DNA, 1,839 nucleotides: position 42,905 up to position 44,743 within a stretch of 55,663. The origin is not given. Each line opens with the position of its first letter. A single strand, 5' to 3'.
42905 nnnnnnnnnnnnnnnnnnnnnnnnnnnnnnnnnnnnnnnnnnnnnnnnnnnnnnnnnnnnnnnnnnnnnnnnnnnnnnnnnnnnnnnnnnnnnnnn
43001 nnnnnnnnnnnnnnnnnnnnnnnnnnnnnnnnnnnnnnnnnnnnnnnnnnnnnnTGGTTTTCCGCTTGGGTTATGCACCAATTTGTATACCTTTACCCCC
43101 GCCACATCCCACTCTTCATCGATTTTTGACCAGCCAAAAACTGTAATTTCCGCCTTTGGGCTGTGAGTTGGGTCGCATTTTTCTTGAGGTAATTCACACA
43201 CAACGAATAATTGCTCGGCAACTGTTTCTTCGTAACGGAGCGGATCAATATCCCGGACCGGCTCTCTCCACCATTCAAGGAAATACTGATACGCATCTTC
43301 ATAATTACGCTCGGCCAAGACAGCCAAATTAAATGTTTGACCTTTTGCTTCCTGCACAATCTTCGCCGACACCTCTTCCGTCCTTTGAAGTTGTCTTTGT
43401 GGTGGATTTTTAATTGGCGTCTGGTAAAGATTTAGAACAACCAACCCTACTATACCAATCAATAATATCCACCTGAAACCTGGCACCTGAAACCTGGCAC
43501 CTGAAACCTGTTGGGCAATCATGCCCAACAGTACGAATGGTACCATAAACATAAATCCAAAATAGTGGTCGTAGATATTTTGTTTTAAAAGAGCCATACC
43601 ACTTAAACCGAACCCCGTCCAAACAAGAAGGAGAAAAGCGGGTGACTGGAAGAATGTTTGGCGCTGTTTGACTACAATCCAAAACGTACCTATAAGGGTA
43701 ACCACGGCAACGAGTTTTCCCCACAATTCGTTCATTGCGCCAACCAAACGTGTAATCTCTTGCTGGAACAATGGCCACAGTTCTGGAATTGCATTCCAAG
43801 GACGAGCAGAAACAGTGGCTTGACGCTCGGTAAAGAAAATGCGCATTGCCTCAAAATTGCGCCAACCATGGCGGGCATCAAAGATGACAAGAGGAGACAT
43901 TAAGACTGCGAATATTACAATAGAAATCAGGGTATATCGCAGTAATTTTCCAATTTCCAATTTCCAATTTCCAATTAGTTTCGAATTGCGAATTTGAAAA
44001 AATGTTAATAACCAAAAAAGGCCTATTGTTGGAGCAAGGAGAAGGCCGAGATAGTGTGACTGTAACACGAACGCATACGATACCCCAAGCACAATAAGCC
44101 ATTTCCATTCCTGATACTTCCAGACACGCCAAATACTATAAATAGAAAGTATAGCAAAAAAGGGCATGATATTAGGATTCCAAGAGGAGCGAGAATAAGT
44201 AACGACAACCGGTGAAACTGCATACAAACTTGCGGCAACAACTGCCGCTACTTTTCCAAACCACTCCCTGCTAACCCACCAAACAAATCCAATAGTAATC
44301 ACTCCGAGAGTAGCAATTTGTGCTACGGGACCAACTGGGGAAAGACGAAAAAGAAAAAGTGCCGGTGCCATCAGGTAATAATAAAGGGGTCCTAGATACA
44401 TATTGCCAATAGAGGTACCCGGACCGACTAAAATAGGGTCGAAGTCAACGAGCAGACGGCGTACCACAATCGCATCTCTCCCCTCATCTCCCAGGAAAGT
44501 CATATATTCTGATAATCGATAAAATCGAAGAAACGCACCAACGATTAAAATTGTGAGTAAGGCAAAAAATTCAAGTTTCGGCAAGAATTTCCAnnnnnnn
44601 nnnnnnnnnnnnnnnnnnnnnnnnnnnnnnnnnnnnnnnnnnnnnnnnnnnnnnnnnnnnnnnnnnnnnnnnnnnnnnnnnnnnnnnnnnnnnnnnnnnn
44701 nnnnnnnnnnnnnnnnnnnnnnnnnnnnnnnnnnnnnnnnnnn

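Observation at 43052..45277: Donor-maker fused to donor-user: Dpm1/GtrB-like GT2 domain fused to a GT-C domain, next to a split version of the same pair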

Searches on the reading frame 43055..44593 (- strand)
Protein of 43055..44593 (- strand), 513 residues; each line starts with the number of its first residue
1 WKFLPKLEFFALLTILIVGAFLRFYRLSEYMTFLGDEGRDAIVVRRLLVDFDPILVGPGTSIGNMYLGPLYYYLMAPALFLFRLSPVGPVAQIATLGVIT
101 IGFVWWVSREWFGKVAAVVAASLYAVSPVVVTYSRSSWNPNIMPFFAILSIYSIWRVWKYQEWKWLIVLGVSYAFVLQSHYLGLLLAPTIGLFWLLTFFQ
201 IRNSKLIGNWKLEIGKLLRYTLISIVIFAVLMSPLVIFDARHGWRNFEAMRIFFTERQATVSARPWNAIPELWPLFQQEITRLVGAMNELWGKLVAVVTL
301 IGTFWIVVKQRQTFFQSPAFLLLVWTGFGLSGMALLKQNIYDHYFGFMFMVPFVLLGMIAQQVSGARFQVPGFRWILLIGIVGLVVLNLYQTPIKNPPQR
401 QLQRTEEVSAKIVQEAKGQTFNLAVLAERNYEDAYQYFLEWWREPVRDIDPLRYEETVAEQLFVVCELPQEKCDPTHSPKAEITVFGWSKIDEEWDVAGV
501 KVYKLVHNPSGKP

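Call 42: search_protein_representatives(protein=window:43055-44593:-)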
Query: 513 residues. Proteins with E-value up to 0.001 (for the whole library): 5257; up to 1e-10: 2014; up to 1e-30: 440. The best 150 are listed.
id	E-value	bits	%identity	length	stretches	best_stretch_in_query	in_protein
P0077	5.6e-173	593.0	56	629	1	5-508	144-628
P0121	3.2e-169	580.6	54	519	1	6-509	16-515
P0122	2.9e-161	554.3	49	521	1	11-508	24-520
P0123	9.9e-154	529.5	52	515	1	7-508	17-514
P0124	2.9e-150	518.0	51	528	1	6-508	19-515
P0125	7.2e-140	483.7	48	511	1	9-510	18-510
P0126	4.1e-138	477.9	50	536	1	6-509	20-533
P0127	1.1e-134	466.6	48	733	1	9-508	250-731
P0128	2.3e-133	462.2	47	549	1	8-510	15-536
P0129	2.3e-131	455.7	48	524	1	6-508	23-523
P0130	1.5e-129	449.7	46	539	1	6-507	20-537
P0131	4.5e-129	448.1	45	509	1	5-513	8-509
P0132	1.2e-128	446.7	50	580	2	7-198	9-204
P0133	1.0e-125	437.0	43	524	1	1-508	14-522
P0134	7.9e-122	424.2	46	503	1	8-508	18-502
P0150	1.3e-97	344.3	42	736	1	6-512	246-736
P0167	9.2e-80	285.4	37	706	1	5-508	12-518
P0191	6.1e-71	256.2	34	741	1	6-510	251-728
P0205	6.1e-66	239.8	38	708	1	11-509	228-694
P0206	9.6e-66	239.1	34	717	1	1-487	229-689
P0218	5.0e-62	226.8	32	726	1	8-489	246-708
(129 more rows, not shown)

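Call 43: search_protein_families(library=pfam, proteins=[P0167, P0127, P0150, P0191, P0205, P0206, P0218], max_evalue=0.0001)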
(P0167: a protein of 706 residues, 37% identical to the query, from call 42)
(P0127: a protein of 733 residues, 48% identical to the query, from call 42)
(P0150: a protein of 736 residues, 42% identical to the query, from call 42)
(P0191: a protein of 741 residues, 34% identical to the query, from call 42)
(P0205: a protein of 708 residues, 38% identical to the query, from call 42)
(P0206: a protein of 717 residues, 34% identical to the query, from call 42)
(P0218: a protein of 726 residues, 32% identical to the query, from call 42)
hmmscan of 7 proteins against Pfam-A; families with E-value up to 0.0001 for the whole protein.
P0167 (706 aa): 1 family
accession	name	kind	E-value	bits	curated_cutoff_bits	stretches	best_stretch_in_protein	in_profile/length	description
PF13231.12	PMT_2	-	1.6e-13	51.6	26.1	1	75-221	4-146/160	Dolichyl-phosphate-mannose-protein mannosyltransferase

P0127 (733 aa): 4 families
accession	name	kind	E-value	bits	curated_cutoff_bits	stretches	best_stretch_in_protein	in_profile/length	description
PF00535.33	Glycos_transf_2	-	1e-34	120.4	23.3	1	6-171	1-167/168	Glycosyl transferase family 2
PF13231.12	PMT_2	-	1e-09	39.3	26.1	1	310-465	4-160/160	Dolichyl-phosphate-mannose-protein mannosyltransferase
PF13641.12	Glyco_tranf_2_3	-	1.6e-05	25.5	27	1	5-98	3-97/230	Glycosyltransferase like family 2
PF02366.24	PMT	-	1.9e-05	24.8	22.7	1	330-465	85-233/245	Dolichyl-phosphate-mannose-protein mannosyltransferase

P0150 (736 aa): 1 family
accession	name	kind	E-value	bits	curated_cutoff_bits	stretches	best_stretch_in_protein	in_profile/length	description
PF13231.12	PMT_2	-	6e-14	53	26.1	1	309-463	4-160/160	Dolichyl-phosphate-mannose-protein mannosyltransferase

P0191 (741 aa): 4 families
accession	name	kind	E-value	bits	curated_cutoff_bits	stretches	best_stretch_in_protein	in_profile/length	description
PF00535.33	Glycos_transf_2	-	4.1e-28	98.9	23.3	1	8-168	1-166/168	Glycosyl transferase family 2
PF13231.12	PMT_2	-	9.2e-10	39.4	26.1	1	314-468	4-159/160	Dolichyl-phosphate-mannose-protein mannosyltransferase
PF10111.15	Glyco_tranf_2_2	-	5.9e-07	29.7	27.3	1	23-111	19-104/276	Glycosyltransferase like family 2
PF13641.12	Glyco_tranf_2_3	-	1.2e-06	29.2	27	1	5-109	2-107/230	Glycosyltransferase like family 2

P0205 (708 aa): 5 families
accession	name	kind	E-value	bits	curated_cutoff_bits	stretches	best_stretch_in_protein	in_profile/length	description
PF00535.33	Glycos_transf_2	-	9.1e-31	107.5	23.3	1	2-161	5-168/168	Glycosyl transferase family 2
PF10111.15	Glyco_tranf_2_2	-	7e-10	39.3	27.3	1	13-101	14-103/276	Glycosyltransferase like family 2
PF13231.12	PMT_2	-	6.6e-09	36.6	26.1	1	303-437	23-159/160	Dolichyl-phosphate-mannose-protein mannosyltransferase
PF02366.24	PMT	-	1.5e-08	35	22.7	1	288-397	68-185/245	Dolichyl-phosphate-mannose-protein mannosyltransferase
PF13641.12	Glyco_tranf_2_3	-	2.1e-06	28.4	27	1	2-90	8-97/230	Glycosyltransferase like family 2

P0206 (717 aa): 3 families
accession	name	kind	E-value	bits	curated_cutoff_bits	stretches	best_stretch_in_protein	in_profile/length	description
PF00535.33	Glycos_transf_2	-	6.1e-31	108.1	23.3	1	8-170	1-168/168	Glycosyl transferase family 2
PF13231.12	PMT_2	-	4.9e-13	50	26.1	1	297-451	4-159/160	Dolichyl-phosphate-mannose-protein mannosyltransferase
PF10111.15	Glyco_tranf_2_2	-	1.7e-07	31.4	27.3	1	8-112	1-102/276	Glycosyltransferase like family 2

P0218 (726 aa): 3 families
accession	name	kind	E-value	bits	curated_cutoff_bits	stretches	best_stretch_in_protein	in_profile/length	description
PF00535.33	Glycos_transf_2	-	4.1e-29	102.1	23.3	1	13-174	1-167/168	Glycosyl transferase family 2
PF13231.12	PMT_2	-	7.3e-08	33.2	26.1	1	307-467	4-159/160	Dolichyl-phosphate-mannose-protein mannosyltransferase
PF10111.15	Glyco_tranf_2_2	-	1.2e-06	28.7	27.3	1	13-109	1-94/276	Glycosyltransferase like family 2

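Call 44: list_cluster_members(proteins=[P0127, P0191, P0205, P0206, P0218, P0150, P0167, P0002, P0007])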
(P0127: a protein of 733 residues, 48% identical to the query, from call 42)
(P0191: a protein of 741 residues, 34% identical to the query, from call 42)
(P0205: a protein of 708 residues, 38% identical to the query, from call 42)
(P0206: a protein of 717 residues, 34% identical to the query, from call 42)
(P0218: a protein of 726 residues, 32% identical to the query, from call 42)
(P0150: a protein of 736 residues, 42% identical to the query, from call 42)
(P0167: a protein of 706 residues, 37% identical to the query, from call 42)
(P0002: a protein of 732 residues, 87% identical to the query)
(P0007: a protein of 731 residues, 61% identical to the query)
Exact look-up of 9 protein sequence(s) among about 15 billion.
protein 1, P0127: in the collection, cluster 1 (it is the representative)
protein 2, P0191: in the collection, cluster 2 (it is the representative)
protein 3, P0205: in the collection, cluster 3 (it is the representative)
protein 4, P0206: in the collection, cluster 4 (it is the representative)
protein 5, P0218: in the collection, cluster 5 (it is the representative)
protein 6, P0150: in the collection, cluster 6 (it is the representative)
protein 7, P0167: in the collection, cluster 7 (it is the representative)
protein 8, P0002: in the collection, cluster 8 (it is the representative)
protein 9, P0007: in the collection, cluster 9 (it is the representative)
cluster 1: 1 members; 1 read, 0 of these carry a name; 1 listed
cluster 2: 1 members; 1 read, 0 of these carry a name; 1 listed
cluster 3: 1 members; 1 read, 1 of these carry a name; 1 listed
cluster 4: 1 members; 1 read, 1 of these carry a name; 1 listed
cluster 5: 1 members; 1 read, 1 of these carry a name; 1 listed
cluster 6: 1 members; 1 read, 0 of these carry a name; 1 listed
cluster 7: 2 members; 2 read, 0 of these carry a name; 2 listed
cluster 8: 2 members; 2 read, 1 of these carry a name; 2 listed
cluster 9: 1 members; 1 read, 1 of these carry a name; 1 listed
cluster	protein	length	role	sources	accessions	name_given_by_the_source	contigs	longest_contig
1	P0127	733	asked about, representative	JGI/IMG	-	-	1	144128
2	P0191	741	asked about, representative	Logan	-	-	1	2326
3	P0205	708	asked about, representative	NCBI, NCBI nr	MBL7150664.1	glycosyltransferase, partial [Candidatus Microgenomates bacterium] | glycosyltransferase [Candidatus Microgenomates bacterium]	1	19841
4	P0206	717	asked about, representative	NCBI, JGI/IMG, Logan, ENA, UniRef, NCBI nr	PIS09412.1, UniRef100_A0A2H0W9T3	hypothetical protein COT75_01900 [Candidatus Beckwithbacteria bacterium ... | Glycosyltransferase 2-like domain-containing protein n=1 Tax=Candidatus Beckwithbacteria ... | MAG: hypothetical protein COT75_01900 [Candidatus Beckwithbacteria bacterium ...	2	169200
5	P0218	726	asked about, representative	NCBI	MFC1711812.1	glycosyltransferase [Patescibacteria group bacterium]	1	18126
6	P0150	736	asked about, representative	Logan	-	-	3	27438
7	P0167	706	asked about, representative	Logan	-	-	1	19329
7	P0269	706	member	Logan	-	-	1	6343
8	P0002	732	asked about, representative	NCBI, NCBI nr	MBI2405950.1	glycosyltransferase [Candidatus Microgenomates bacterium]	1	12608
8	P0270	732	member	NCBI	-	-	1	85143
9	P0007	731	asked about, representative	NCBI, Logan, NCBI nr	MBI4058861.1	glycosyltransferase [Candidatus Microgenomates bacterium]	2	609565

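Call 48: search_solved_structures(query=A2, max_evalue=10, show_alignments=4)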
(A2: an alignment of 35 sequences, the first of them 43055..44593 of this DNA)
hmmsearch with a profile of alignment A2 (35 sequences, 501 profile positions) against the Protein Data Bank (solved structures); distinct sequences matched with E-value up to 10: 3.
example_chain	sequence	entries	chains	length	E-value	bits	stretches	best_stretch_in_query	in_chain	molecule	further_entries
3waj_A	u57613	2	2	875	0.016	17.2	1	97-233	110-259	Transmembrane oligosaccharyl transferase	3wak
5gmy_A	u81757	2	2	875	0.016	17.2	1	97-233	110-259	Transmembrane oligosaccharyl transferase, putative | Dolichyl-phosphooligosaccharide-protein glycotransferase 3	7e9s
9i5k_A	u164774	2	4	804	1.5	10.6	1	101-238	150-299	Dolichyl-phosphate-mannose--protein mannosyltransferase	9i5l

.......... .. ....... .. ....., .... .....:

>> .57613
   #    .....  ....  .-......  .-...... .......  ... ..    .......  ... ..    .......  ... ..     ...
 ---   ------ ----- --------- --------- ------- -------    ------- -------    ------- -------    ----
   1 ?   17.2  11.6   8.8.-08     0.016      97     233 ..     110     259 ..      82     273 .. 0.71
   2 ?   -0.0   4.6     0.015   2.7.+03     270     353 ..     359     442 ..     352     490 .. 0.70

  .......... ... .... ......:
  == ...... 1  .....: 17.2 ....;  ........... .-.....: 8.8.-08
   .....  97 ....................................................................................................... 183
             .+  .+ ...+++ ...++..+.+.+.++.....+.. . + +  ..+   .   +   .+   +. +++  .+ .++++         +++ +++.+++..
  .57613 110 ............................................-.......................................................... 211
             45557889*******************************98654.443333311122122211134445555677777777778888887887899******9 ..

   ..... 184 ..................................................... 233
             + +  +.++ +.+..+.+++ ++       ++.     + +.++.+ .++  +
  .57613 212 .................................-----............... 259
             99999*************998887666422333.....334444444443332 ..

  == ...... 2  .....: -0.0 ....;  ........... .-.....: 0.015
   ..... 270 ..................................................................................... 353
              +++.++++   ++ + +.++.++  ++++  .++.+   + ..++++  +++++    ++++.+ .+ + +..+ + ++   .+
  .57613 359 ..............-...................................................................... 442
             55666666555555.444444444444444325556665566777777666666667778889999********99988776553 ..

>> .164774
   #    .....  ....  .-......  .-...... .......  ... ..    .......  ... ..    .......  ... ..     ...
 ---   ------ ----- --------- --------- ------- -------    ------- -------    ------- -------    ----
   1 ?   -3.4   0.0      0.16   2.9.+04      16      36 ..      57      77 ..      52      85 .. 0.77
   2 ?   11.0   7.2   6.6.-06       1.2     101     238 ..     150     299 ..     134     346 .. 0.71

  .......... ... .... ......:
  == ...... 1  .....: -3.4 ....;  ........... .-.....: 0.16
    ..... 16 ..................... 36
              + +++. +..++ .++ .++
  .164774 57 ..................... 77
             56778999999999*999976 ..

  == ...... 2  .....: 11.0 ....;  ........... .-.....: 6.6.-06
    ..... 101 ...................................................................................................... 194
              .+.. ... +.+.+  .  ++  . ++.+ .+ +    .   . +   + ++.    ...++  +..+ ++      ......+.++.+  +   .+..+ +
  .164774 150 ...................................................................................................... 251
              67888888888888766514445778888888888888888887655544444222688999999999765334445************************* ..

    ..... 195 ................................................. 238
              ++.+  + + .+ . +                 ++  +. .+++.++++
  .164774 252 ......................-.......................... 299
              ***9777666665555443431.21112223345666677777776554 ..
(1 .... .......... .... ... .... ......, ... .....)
